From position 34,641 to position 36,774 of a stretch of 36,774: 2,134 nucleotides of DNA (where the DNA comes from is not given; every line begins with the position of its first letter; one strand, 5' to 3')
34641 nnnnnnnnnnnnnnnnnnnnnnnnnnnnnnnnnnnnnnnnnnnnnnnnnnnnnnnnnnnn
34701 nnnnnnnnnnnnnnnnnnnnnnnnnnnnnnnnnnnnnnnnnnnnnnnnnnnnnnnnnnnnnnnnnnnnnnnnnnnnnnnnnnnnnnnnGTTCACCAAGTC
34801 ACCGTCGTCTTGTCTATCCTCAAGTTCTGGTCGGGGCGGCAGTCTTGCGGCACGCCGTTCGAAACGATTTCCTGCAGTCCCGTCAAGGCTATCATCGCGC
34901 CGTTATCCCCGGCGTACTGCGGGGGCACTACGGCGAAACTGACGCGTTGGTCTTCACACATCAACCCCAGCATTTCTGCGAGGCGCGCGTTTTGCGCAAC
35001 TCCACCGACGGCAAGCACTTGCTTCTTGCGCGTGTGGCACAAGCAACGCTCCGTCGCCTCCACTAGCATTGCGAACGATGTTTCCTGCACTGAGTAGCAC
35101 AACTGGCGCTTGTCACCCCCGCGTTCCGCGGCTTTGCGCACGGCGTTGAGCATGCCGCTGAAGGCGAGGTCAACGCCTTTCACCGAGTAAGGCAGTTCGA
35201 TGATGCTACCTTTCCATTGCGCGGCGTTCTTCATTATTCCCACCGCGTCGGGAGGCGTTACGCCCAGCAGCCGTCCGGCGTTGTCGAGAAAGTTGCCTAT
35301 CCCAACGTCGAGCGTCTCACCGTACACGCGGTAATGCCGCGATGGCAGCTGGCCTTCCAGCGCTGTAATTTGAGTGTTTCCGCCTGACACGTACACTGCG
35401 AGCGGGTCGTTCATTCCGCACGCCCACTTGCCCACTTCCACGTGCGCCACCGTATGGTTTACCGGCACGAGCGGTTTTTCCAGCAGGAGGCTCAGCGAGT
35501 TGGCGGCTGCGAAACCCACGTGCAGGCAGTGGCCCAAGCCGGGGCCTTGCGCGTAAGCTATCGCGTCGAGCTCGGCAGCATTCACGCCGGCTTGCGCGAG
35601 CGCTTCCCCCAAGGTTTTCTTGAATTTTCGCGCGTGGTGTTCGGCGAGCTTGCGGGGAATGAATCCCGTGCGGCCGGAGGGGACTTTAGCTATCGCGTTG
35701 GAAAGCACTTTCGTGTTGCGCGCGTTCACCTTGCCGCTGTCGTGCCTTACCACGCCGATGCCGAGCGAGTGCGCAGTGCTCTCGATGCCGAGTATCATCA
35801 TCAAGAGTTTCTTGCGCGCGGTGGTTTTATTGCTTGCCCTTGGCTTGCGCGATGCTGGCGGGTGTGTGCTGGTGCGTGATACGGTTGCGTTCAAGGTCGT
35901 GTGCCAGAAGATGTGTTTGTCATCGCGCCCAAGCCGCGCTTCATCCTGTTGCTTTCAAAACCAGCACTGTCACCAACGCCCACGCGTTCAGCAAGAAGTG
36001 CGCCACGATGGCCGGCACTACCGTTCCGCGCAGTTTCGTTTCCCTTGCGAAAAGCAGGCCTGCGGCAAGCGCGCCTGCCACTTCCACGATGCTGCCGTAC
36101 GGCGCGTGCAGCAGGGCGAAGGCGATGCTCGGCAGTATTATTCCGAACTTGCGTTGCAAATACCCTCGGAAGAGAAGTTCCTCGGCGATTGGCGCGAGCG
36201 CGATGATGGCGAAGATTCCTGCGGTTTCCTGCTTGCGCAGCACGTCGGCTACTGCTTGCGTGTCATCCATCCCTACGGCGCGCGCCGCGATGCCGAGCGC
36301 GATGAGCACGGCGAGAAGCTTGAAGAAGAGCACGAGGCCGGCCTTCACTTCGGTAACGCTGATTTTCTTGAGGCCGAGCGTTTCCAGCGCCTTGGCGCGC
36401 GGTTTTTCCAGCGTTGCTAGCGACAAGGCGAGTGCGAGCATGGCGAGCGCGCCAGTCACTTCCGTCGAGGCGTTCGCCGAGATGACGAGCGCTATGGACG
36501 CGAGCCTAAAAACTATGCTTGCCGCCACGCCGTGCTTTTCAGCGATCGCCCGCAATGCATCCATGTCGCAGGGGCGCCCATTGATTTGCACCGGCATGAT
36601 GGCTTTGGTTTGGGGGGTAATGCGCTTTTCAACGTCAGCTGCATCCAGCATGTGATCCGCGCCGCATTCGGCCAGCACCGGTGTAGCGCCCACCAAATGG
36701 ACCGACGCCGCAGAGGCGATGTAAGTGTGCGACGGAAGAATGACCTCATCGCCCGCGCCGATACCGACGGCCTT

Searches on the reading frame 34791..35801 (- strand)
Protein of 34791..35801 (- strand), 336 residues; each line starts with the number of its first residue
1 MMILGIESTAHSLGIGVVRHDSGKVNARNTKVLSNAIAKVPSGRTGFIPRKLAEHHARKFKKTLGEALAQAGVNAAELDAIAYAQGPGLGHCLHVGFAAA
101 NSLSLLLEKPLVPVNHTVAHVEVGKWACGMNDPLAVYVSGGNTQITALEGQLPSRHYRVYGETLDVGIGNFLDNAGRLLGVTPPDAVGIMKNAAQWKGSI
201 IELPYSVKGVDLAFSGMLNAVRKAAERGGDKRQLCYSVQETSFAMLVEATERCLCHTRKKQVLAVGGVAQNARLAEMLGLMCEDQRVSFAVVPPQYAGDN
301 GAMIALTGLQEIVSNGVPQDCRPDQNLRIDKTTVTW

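Call 3: search_protein_families(library=pfam, proteins=[window:34791-35801:-], max_evalue=1)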
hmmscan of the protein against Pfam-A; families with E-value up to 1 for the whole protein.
window:34791-35801:- (336 aa): 4 families
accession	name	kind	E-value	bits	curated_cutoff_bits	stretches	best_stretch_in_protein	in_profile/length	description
PF00814.31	TsaD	-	1.6e-64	218.6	24.8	1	42-305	15-263/264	tRNA N6-adenosine threonylcarbamoyltransferase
PF22521.2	HypF_C_2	-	2.9e-07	30.9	27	1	193-300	126-235/241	Carbamoyltransferase, Kae1-like Domain, second subdomain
PF01869.26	BcrAD_BadFG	-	0.01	15.8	31.5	1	59-303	43-268/271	BadF/BadG/BcrA/BcrD ATPase family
PF00602.22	Flu_PB1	-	0.027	13.1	26.4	1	218-288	226-301/732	Influenza RNA-dependent RNA polymerase subunit PB1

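Call 5: search_protein_families(library=ncbifam, proteins=[window:34791-35801:-], max_evalue=1)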
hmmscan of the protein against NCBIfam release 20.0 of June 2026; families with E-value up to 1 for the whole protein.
window:34791-35801:- (336 aa): 6 families
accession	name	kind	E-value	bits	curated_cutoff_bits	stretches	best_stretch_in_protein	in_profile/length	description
TIGR03722.2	arch_KAE1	equivalog_domain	1.1e-109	366.5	375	1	3-336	1-323/323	KEOPS complex N(6)-L-threonylcarbamoyladenine synthase Kae1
NF007174.0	PRK09605.1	equivalog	6.1e-104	348.4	447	1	1-336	1-325/535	bifunctional N(6)-L-threonylcarbamoyladenine synthase/serine/threonine protein kinase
TIGR00329.1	gcp_kae1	subfamily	5.5e-73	245.9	207.8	1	4-305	1-305/305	tRNA (adenosine(37)-N6)-threonylcarbamoyltransferase complex transferase subunit TsaD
TIGR03723.1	T6A_TsaD_YgjD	equivalog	2.1e-54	184.8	296.1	1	3-311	1-312/314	tRNA (adenosine(37)-N6)-threonylcarbamoyltransferase complex transferase subunit TsaD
TIGR03725.1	T6A_YeaZ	equivalog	4.1e-08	33.5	69.3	1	50-118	27-95/212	tRNA (adenosine(37)-N6)-threonylcarbamoyltransferase complex dimerization subunit type 1 TsaB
TIGR00143.1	hypF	equivalog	0.0067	14.6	466.1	1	189-302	619-732/741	carbamoyltransferase HypF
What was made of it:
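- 34791..35801 (-): kae1 (KEOPS N6-threonylcarbamoyladenine synthase), 336 aa. Its TGA stop lies 2 nt before the ATG of A. Pfam TsaD 1.6e-64 and TIGR03722 1e-109 (calls 3, 5).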

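Call 42: find_related_loci(query=window:34791-35801:-, collection=genome_contigs, flank=6000)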
Query window:34791-35801:- (336 aa) in genome_contigs; peptide patterns used: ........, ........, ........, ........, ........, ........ (x = any residue, [..] = any of these).
84 stretches matched a pattern; 28 encode a relative of the query (tblastn E <= 1e-3); 28 distinct loci.
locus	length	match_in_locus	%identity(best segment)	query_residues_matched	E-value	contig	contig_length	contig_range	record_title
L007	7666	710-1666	44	1-331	4e-81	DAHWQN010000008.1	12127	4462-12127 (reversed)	MAG TPA_asm: Candidatus Micrarchaeota archaeon isolate clean1451 NODE_8_length_12127_cov_4.004232, whole genome shotgun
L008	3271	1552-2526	45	1-336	1e-81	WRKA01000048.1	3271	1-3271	MAG: Methanomassiliicoccaceae archaeon isolate Nt197P4bin30 JGI24705J35276_12228840, whole genome shotgun sequence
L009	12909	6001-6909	45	1-308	7e-80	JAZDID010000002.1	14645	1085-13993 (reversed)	MAG: Nanoarchaeota archaeon isolate MEGAHIT-group-0.384 k141_17036078, whole genome shotgun sequence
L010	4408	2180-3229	41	1-336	2e-79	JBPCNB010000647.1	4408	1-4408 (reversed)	MAG: Nitrososphaeraceae archaeon isolate TH_ant_mag_119 S1Ck127_2945676_flag_1_multi_6.5120_len_4408, whole genome shotg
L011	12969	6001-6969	43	1-334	1e-77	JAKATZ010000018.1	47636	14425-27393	MAG: Candidatus Micrarchaeota archaeon isolate YP3.bin123 NODE_942_length_47636_cov_2.35158, whole genome shotgun sequen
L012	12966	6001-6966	44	1-334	2e-76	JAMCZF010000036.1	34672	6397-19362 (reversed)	MAG: Candidatus Marsarchaeota archaeon isolate FK_Sedi_B_Bin.316 NODE_3608_length_34672_cov_2.68939, whole genome shotgu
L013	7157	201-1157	45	1-331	1e-75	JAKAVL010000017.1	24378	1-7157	MAG: Candidatus Micrarchaeota archaeon isolate YP3.bin95 NODE_2475_length_24378_cov_2.29302, whole genome shotgun sequen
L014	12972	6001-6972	40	1-336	7e-71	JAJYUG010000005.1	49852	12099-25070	MAG: Thermoplasmata archaeon isolate DX4.bin16 NODE_270_length_49852_cov_30.012066, whole genome shotgun sequence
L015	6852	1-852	43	50-336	2e-65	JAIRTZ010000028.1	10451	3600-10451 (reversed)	MAG: Methanomassiliicoccaceae archaeon isolate Cus372_bin25 k119_354981, whole genome shotgun sequence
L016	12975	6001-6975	42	1-336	3e-76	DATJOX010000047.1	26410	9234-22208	MAG TPA_asm: Methanomassiliicoccales archaeon isolate SMAG_U14898 k141_2874594, whole genome shotgun sequence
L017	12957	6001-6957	42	1-331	2e-76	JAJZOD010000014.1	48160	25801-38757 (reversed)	MAG: Candidatus Micrarchaeota archaeon isolate MAS4.bin50 NODE_571_length_48160_cov_26.284325, whole genome shotgun sequ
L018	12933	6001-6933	31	1-308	7e-34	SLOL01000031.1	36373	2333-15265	MAG: Balneolales bacterium isolate CSSed165cm_451 CSSed16-5cm-1512, whole genome shotgun sequence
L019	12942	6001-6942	33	1-313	1e-32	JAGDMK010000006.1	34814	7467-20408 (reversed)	MAG: Bacteroidetes bacterium isolate CTSoil_038 scaffold_286, whole genome shotgun sequence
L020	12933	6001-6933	31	1-308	5e-32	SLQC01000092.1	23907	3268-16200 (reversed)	MAG: Balneolales bacterium isolate CSSed165cm_519 CSSed16-5cm-4367, whole genome shotgun sequence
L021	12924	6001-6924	33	1-300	1e-29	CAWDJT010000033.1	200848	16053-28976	MAG: uncultured delta proteobacterium isolate MFD00709.bin.2.118 genome assembly, contig: contig_22235, whole genome sho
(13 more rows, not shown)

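Call 54: find_homologous_proteins(query=window:34791-35801:-, max_evalue=1e-60)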
Query window:34791-35801:- (336 aa): 7489 proteins with E <= 1e-60 among 8000 candidates; the best 120 are listed.
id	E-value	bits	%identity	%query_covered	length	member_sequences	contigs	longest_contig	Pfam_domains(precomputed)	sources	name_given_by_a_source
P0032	8.2e-207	704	93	100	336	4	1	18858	PF00814.32,PF22521.3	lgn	-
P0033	8.5e-151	520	68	100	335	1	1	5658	PF00814.32,PF22521.3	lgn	-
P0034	1.2e-122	427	59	100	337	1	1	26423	PF00814.32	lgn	-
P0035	2.5e-120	420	58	100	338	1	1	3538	PF00814.32,PF22521.3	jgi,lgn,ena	-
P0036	2.7e-118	413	58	99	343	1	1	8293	PF00814.32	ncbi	-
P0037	5.0e-118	412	57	100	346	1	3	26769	PF00814.32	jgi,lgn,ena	-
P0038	2.9e-116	406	51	99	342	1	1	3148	PF00814.32,PF22521.3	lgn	-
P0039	1.0e-115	405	56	100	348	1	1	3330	PF00814.32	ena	-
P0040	5.9e-115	402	55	100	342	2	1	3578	PF00814.32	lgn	-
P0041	1.4e-114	401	55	100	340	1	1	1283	PF00814.32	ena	-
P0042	1.7e-114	401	54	100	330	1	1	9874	PF00814.32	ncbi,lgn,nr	ncbi:tRNA (adenosine(37)-N6)-threonylcarbamoyltransferase complex transferase subunit TsaD [Candidat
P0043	2.8e-114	400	55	99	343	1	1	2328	PF00814.32,PF22521.3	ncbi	-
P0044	4.8e-114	399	55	100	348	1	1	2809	PF00814.32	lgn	-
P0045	1.3e-113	398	54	100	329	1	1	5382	PF00814.32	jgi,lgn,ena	-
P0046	1.9e-113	397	56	99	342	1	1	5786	PF00814.32,PF22521.3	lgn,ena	-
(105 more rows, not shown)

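Call 55: find_encoding_contigs(protein=P0033, flank=6000, max_places=2)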
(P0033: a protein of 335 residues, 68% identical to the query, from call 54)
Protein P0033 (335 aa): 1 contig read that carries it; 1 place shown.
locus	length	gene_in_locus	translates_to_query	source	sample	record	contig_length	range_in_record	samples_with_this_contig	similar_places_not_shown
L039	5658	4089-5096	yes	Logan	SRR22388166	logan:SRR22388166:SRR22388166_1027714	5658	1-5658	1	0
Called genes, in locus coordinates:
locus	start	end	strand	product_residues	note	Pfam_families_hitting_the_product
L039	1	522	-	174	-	?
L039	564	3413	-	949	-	PF00133:tRNA-synt_1, PF01406:tRNA-synt_1e (faint), PF09334:tRNA-synt_1g, PF13603:tRNA-synt_1_2 (faint), PF09334:tRNA-synt_1g (weak), PF08264:Anticodon_1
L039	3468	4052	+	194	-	PF02517:Rce1-like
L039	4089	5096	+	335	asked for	PF00814:TsaD, PF22521:HypF_C_2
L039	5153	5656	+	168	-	?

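Call 56: find_encoding_contigs(protein=P0034, flank=6000, max_places=2)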
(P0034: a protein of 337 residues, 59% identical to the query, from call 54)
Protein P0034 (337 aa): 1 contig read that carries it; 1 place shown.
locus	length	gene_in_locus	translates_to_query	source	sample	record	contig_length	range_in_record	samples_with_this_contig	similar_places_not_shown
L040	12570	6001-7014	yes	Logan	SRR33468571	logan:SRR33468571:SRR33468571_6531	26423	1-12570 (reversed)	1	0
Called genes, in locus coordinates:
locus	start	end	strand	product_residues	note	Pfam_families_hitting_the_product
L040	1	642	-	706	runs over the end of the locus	-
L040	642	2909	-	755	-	PF00437:T2SSE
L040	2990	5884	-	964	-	PF00133:tRNA-synt_1, PF01406:tRNA-synt_1e (faint), PF09334:tRNA-synt_1g (weak), PF13603:tRNA-synt_1_2 (weak), PF09334:tRNA-synt_1g (weak), PF08264:Anticodon_1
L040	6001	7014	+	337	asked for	PF00814:TsaD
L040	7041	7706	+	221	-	PF01300:Sua5_yciO_yrdC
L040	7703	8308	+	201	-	PF00069:Pkinase, PF01163:RIO1, PF07714:PK_Tyr_Ser-Thr (faint), PF01636:APH (weak)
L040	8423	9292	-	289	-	PF04480:DUF559, PF18741:MTES_1575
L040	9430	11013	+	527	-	PF01406:tRNA-synt_1e (faint), PF01921:tRNA-synt_1f, PF09334:tRNA-synt_1g (faint)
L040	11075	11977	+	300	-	PF13847:Methyltransf_31 (weak), PF08241:Methyltransf_11, PF13649:Methyltransf_25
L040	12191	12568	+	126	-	?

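Call 57: find_encoding_contigs(protein=P0037, flank=6000, max_places=2)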
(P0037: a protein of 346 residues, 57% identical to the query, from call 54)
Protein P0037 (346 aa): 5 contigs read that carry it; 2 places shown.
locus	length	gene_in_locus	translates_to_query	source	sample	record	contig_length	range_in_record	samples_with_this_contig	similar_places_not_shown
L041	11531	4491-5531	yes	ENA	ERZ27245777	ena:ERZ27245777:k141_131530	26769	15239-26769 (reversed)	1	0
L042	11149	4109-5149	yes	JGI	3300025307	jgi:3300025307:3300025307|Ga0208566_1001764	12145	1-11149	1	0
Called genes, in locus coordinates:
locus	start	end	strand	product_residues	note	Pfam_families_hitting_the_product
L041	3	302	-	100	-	?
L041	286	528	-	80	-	PF26688:RHH_12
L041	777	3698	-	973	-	PF00133:tRNA-synt_1, PF01406:tRNA-synt_1e (faint), PF09334:tRNA-synt_1g, PF08264:Anticodon_1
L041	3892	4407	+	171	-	PF02517:Rce1-like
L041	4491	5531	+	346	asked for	PF00814:TsaD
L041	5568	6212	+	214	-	PF01300:Sua5_yciO_yrdC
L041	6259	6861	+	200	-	PF00069:Pkinase (weak), PF01636:APH (weak), PF01163:RIO1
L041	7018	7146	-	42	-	-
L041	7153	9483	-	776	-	PF04851:ResIII, PF00270:DEAD, PF22527:DEXQc_Suv3 (weak), PF20470:HTH_61 (faint), PF00271:Helicase_C (weak), PF21280:Helicase_dom4_arc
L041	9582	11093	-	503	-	PF02885:Glycos_trans_3N, PF00591:Glycos_transf_3, PF07831:PYNP_C (weak)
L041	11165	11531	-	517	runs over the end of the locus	-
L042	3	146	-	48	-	?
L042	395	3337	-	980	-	PF00133:tRNA-synt_1, PF01406:tRNA-synt_1e (faint), PF09334:tRNA-synt_1g, PF08264:Anticodon_1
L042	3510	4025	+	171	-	PF02517:Rce1-like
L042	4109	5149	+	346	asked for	PF00814:TsaD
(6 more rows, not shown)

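Call 65: list_cluster_members(proteins=[P0032, P0002, P0010])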
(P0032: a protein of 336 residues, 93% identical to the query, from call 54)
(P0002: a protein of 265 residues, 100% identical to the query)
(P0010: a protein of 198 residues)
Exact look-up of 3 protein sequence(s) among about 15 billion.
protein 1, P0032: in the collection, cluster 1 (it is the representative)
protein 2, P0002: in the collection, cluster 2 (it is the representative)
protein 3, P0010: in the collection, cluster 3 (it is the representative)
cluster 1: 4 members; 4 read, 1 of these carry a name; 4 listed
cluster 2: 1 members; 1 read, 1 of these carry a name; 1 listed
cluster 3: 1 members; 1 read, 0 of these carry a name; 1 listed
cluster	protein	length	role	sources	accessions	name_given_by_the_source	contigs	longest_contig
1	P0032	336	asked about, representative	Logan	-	-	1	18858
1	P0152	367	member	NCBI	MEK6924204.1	MAG: tRNA (adenosine(37)-N6)-threonylcarbamoyltransferase complex transferase subunit ...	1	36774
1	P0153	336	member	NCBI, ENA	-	-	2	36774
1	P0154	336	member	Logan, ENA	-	-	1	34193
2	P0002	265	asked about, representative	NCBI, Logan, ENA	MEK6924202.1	MAG: hypothetical protein AABW54_03120 [Candidatus Micrarchaeota archaeon]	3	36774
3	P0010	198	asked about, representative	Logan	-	-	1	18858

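Call 67: find_encoding_contigs(protein=P0154, flank=6000, max_places=3)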
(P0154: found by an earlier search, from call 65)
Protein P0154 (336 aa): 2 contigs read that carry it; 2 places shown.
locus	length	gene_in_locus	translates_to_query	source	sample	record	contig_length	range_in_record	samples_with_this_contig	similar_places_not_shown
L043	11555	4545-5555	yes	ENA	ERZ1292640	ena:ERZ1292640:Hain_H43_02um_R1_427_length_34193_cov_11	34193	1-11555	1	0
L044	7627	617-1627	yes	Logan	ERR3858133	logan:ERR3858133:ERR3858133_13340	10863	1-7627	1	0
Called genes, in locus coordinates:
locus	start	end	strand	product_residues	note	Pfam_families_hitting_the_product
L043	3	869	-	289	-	?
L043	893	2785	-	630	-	PF00133:tRNA-synt_1 (weak), PF09334:tRNA-synt_1g, PF08264:Anticodon_1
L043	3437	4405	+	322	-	PF02517:Rce1-like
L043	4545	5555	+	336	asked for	PF00814:TsaD, PF22521:HypF_C_2 (weak)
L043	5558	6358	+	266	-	-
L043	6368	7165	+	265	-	-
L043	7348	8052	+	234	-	PF01300:Sua5_yciO_yrdC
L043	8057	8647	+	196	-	PF00069:Pkinase, PF01163:RIO1, PF06293:Kdo (weak), PF01636:APH (faint)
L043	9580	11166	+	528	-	PF01921:tRNA-synt_1f, PF09334:tRNA-synt_1g (faint)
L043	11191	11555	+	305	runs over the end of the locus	PF02518:HATPase_c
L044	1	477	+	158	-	?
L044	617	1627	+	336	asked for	PF00814:TsaD, PF22521:HypF_C_2 (weak)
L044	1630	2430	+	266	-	-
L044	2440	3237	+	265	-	-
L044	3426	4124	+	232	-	PF01300:Sua5_yciO_yrdC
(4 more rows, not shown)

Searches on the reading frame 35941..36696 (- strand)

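Call 3: search_protein_families(library=pfam, proteins=[window:35941-36696:-], max_evalue=1)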
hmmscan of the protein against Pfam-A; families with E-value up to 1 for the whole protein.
window:35941-36696:- (251 aa): 2 families
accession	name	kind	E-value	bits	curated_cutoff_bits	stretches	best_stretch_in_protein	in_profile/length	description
PF01041.23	DegT_DnrJ_EryC1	-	1.1e-14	54.8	19.8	1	2-58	84-141/360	DegT/DnrJ/EryC1/StrS aminotransferase family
PF02517.21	Rce1-like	-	1.2e-14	54.7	22.4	1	158-238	5-92/93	Type II CAAX prenyl endopeptidase Rce1-like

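Call 82: search_protein_families(library=ncbifam, proteins=[window:35941-36696:-], max_evalue=0.001)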
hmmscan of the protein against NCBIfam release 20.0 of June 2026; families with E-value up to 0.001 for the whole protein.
window:35941-36696:- (251 aa): 10 families
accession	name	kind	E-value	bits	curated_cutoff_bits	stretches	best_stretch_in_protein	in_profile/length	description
NF008658.2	PRK11658.1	equivalog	3.6e-12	45.6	631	1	2-58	93-150/379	UDP-4-amino-4-deoxy-L-arabinose aminotransferase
NF041647.1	ABC_perm_CPBP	equivalog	3.8e-11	42.4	435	1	74-243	450-633/636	ABC transporter permease subunit/CPBP intramembrane protease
NF008687.0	PRK11706.1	equivalog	2.8e-10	39.5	375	1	2-57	91-147/375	dTDP-4-amino-4,6-dideoxygalactose transaminase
TIGR04427.1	PLP_DesI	equivalog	8.1e-09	35.1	650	1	2-58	110-167/390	dTDP-4-dehydro-6-deoxyglucose aminotransferase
TIGR03588.1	PseC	equivalog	1.7e-07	30.5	423.5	1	2-58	90-151/380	UDP-4-amino-4,6-dideoxy-N-acetyl-beta-L-altrosamine transaminase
NF033192.3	CPBP_JDVT_MrtJ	equivalog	2e-07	31.6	75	1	162-242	2-97/98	JDVT-CTERM system glutamic-type intramembrane protease MrtJ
NF040589.1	CPBP_Synerg_MrtS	equivalog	3.7e-07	30.5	130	1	103-241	23-164/170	Synerg-CTERM system glutamic-type intramembrane protease MrtS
TIGR02379.1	ECA_wecE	subfamily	8e-07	28.1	434.85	1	3-57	92-147/376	dTDP-4-amino-4,6-dideoxy-D-glucose transaminase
NF052640.1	CPBP_M949_0222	equivalog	0.00037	20.5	220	0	121-183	21-82/213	M949_0222 family glutamic-type intramembrane endopeptidase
NF040590.1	CPBP_Pyro_MrtA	exception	0.00044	20.6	200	0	98-235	43-183/194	CPBP family archaeomyxosortase MrtA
